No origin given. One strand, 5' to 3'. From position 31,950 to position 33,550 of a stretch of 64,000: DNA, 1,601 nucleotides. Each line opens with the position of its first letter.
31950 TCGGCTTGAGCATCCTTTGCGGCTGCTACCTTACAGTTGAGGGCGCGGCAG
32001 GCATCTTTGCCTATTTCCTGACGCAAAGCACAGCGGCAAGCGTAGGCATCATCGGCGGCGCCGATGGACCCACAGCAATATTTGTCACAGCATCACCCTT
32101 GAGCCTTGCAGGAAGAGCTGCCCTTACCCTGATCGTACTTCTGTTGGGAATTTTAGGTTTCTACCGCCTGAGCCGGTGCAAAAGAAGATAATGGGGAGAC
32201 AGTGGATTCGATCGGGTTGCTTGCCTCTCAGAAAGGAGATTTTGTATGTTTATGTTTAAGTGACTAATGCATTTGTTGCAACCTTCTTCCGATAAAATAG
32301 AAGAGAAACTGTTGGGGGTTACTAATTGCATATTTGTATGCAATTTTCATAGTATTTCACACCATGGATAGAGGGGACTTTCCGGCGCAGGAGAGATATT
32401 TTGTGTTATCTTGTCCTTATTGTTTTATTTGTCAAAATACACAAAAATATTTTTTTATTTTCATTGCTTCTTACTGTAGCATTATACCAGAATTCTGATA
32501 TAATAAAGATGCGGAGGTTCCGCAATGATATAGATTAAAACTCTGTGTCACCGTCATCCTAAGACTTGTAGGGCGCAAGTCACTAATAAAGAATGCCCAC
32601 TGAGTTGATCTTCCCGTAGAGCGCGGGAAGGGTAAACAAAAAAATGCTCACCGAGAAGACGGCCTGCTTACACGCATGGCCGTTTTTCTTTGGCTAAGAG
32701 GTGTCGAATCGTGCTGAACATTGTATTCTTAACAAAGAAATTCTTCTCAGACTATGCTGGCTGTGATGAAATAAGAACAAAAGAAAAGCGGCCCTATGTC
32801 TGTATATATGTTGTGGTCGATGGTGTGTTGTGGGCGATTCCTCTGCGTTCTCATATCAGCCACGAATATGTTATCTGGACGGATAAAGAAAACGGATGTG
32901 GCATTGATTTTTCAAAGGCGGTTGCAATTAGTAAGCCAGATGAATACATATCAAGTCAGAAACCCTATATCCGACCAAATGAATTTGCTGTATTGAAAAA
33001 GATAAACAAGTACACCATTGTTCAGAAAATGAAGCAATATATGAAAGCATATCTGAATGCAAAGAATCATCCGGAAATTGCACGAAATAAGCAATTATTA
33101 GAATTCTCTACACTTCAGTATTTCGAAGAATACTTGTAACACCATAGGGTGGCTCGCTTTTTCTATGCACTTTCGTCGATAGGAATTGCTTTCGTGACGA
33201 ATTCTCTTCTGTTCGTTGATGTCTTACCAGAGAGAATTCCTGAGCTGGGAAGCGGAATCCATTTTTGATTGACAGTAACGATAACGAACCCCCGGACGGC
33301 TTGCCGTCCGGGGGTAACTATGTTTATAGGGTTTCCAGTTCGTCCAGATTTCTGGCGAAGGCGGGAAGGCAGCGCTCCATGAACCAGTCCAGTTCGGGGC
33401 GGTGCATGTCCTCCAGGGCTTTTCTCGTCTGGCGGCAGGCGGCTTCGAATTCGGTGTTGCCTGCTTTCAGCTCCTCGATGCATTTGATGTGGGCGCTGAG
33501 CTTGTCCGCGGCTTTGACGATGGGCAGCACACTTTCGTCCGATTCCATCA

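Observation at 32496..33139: AT-rich islet with the architecture of a type III toxin-antitoxin module but unusually degenerate antitoxin repeats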

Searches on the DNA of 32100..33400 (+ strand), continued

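Call 76: search_rna_families(sources=[L126, L127, L128, L129, L130, L131, L132], threshold=evalue, max_evalue=1)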
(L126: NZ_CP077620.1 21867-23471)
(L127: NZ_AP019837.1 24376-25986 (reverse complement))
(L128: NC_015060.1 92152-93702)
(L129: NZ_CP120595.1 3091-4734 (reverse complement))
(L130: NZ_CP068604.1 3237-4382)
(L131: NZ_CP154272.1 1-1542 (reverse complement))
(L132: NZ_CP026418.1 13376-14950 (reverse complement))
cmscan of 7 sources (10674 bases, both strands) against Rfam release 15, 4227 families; matches with E-value up to 1: 25.
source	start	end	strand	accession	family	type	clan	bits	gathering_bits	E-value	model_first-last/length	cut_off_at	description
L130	196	297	+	RF00106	RNAI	Gene; antisense;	-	78.7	47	1.5e-13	1-102/102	no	RNAI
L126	352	404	+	RF02925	6A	Gene; sRNA;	-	52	41.2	3.4e-08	1-52/52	no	6A RNA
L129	1171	1234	+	RF01691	Bacillus-plasmid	Gene; sRNA;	-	44.6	31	2e-07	1-61/61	no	Bacillus-plasmid RNA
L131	1398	1467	+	RF01859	Phe_leader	Cis-reg; leader;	-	44.5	55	6.1e-05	1-125/125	no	Phenylalanine leader peptide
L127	391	443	+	RF02925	6A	Gene; sRNA;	-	36.3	41.2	0.00044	1-52/52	no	6A RNA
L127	334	390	+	RF02925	6A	Gene; sRNA;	-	35.7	41.2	0.00062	1-52/52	no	6A RNA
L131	1432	1508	-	RF01859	Phe_leader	Cis-reg; leader;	-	34.6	55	0.0094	1-125/125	no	Phenylalanine leader peptide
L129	484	551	+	RF02064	STnc370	Gene; sRNA;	-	30.2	54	0.83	1-71/71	no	Enterobacterial sRNA STnc370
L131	1338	1467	+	RF00506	Thr_leader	Cis-reg; leader;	-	28.8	55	0.044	1-118/118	no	Threonine operon leader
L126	440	489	-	RF02398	sau-6072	Gene; sRNA;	-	27.6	50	0.041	1-53/53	no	Staphylococcus sRNA sau-6072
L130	490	583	-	RF01859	Phe_leader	Cis-reg; leader;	-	27.4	55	0.36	1-125/125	no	Phenylalanine leader peptide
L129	436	486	+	RF02925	6A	Gene; sRNA;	-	27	41.2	0.12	1-52/52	no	6A RNA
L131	1432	1475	-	RF02386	sau-19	Gene; sRNA;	-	26.9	80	0.19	1-75/75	no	Staphylococcus sRNA sau-19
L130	460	526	+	RF00506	Thr_leader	Cis-reg; leader;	-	26.7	55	0.14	1-118/118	no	Threonine operon leader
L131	1433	1512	-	RF00106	RNAI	Gene; antisense;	-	26.7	47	0.13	1-102/102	no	RNAI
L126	436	473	+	RF02398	sau-6072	Gene; sRNA;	-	26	50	0.1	1-53/53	no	Staphylococcus sRNA sau-6072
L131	1432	1487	-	RF00506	Thr_leader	Cis-reg; leader;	-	26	55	0.2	1-118/118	no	Threonine operon leader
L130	444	523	+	RF02607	AbsR25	Gene; sRNA;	-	25.8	47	0.51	1-164/164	no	Acinetobacter sRNA 25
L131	506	595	-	RF02236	asX2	Gene; sRNA;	-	25.3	70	0.18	1-87/87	no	Xanthomonas sRNA asX2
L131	1410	1466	+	RF00106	RNAI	Gene; antisense;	-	22.9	47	1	1-102/102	no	RNAI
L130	491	570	-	RF00513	Trp_leader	Cis-reg; leader;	-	22.5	41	0.72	1-100/100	no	Tryptophan operon leader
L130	493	635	-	RF04180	BTnc231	Gene; sRNA;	-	22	80.4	0.61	1-154/154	no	Bacteroides sRNA BTnc231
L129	290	452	+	RF02970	EGFOA-assoc-1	Gene; sRNA;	-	19.7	224.5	0.053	1-250/250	no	EGFOA-assoc-1 RNA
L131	826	910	+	RF01477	rli43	Gene; sRNA;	-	19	100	0.46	85-170/255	no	Listeria sRNA rli43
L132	1044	1097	-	RF01675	CrcZ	Gene; sRNA;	-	18.8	95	0.11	317-370/398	no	Pseudomonas sRNA CrcZ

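Call 77: search_with_rna_model(model_id=R1, sources=[L126, L127, L128, L129, L130, L131, L132], max_evalue=10, filters=off, show_alignments=6)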
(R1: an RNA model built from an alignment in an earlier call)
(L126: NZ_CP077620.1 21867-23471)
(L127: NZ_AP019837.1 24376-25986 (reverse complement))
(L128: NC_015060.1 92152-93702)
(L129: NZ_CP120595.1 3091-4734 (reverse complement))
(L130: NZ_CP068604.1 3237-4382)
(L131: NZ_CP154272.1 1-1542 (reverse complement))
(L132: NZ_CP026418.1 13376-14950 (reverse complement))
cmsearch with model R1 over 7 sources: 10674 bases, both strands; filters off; matches with E-value up to 10: 27.
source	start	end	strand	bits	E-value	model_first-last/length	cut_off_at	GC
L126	352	404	+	51.9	7.3e-14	1-51/51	no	0.32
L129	436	486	+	24.4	1.7e-05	1-51/51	no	0.41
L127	391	441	+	20.6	0.00025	1-51/51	no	0.29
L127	334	384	+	20.3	0.00029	1-51/51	no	0.31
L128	389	440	+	19.9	0.0004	1-51/51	no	0.44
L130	439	488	+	14.9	0.012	1-51/51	no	0.44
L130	507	564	-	13.9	0.026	1-51/51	no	0.38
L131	391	441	+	12.8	0.054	1-51/51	no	0.47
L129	384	434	+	11.9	0.11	1-51/51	no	0.47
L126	408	446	+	10.5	0.28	1-51/51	no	0.15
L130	387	437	+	9.4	0.58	1-51/51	no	0.47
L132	1070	1108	-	7.6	2.1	1-51/51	no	0.23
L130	882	908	+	7.2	2.7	1-51/51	no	0.22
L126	710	723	-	6.9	3.4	1-51/51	no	0.36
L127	873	898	+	6.9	3.4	1-51/51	no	0.23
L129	476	501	-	6.9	3.5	1-51/51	no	0.23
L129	531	589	-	6.7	3.9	1-51/51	no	0.25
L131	819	850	+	6.7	4.1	1-51/51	no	0.22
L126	1134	1171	+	6.6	4.2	1-51/51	no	0.21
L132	1347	1374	-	6.3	5.2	1-51/51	no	0.43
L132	1142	1174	-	6.2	5.6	1-51/51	no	0.45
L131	1489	1503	+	6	6.3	1-51/51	no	0.4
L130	621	641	+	5.9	6.8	1-51/51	no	0.38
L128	525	544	+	5.9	6.8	1-51/51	no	0.3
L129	1219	1235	+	5.6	8.3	1-51/51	no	0.35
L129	984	1040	+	5.5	8.9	1-51/51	no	0.25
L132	792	833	+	5.4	9.5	1-51/51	no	0.31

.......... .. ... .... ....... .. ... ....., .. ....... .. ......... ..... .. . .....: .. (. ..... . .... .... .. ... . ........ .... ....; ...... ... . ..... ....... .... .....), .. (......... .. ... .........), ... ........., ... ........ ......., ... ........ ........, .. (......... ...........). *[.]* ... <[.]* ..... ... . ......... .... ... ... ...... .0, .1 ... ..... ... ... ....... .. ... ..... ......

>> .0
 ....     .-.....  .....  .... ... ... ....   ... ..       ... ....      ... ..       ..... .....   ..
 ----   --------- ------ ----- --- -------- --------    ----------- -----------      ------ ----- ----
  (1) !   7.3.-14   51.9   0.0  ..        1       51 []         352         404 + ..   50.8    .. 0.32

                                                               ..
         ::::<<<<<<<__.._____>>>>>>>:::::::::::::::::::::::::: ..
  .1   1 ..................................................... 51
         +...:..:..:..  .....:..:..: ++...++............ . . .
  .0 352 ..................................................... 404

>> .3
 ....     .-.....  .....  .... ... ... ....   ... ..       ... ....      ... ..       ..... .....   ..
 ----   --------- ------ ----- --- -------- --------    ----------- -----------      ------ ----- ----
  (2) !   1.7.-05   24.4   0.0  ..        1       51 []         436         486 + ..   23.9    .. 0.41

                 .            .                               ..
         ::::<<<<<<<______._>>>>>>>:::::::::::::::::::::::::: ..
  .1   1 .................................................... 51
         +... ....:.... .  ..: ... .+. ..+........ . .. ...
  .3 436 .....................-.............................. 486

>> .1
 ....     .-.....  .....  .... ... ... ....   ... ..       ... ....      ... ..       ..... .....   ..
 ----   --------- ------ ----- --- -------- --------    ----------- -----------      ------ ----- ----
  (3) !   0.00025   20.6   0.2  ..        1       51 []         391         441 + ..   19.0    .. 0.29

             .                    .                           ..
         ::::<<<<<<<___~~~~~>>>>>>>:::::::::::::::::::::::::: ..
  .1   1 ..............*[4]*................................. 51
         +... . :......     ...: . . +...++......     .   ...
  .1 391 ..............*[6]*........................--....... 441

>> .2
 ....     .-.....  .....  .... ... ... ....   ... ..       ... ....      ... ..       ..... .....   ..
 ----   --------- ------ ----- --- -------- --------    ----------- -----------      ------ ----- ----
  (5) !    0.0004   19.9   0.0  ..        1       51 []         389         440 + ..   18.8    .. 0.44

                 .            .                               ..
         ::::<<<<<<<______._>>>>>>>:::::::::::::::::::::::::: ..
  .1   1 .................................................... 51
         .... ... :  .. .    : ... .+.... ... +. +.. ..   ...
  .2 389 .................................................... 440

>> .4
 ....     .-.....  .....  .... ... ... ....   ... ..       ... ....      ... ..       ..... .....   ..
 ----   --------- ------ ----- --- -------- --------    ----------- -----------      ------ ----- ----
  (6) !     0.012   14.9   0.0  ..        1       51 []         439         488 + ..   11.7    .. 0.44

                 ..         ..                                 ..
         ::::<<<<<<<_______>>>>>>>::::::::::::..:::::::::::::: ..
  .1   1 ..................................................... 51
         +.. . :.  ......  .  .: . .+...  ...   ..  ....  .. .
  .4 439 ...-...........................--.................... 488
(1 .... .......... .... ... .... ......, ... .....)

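Call 83: search_with_rna_model(model_id=R1, source=window, start=32440, end=32720, filters=off, max_evalue=10, show_alignments=3)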
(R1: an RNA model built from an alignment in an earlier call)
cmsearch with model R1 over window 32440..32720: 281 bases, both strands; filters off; matches with E-value up to 10: 7.
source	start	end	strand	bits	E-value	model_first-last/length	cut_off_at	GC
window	32606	32656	+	72.5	1.1e-21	1-51/51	no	0.49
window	32562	32605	+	22.4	1.7e-06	1-51/51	no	0.45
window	32496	32509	+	2.6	1.8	1-51/51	no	0.14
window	32526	32534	+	2.4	2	1-51/51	no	0.22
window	32595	32611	-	2.2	2.4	1-51/51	no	0.53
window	32450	32481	-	1.6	3.8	5-40/51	no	0.25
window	32685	32711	-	0.2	9.8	1-51/51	no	0.44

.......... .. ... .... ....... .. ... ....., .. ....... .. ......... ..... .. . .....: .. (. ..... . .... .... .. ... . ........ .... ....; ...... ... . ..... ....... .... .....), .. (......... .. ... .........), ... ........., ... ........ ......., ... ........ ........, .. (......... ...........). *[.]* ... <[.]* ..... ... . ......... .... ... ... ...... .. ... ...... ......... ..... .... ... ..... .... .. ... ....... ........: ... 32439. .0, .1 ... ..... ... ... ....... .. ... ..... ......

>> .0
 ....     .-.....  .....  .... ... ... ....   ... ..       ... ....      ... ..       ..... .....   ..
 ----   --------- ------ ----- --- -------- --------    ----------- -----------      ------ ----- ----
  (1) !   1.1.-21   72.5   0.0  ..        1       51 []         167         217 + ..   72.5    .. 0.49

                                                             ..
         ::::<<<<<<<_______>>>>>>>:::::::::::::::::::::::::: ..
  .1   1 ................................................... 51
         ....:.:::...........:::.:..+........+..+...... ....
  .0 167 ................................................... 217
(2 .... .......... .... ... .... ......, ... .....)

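Call 91: search_with_rna_model(model_id=R1, sources=[L134, L135, L141, L142, L136], max_evalue=1, filters=off)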
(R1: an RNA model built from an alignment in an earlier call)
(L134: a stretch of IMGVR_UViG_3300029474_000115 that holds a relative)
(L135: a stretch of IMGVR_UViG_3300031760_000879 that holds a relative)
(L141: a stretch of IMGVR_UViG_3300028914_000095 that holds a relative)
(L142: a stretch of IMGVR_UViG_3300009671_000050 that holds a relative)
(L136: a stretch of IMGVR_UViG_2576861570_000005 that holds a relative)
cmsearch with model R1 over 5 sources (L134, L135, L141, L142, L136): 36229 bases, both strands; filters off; matches with E-value up to 1: 9.
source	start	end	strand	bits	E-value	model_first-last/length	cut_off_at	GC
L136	743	793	+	73.1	9.2e-20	1-51/51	no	0.49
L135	10907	10958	-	62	2.2e-16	1-51/51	no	0.44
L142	3549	3600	+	57.2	6.1e-15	1-51/51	no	0.42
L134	1538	1589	+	54.7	3.6e-14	1-51/51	no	0.35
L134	1489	1537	+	53.2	1e-13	1-51/51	no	0.39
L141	1294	1344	-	51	4.9e-13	1-51/51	no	0.37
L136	699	742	+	34.4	5.4e-08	1-51/51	no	0.52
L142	8512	8551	+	12.2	0.28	1-51/51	no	0.32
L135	3213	3236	-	11.4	0.49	1-51/51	no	0.38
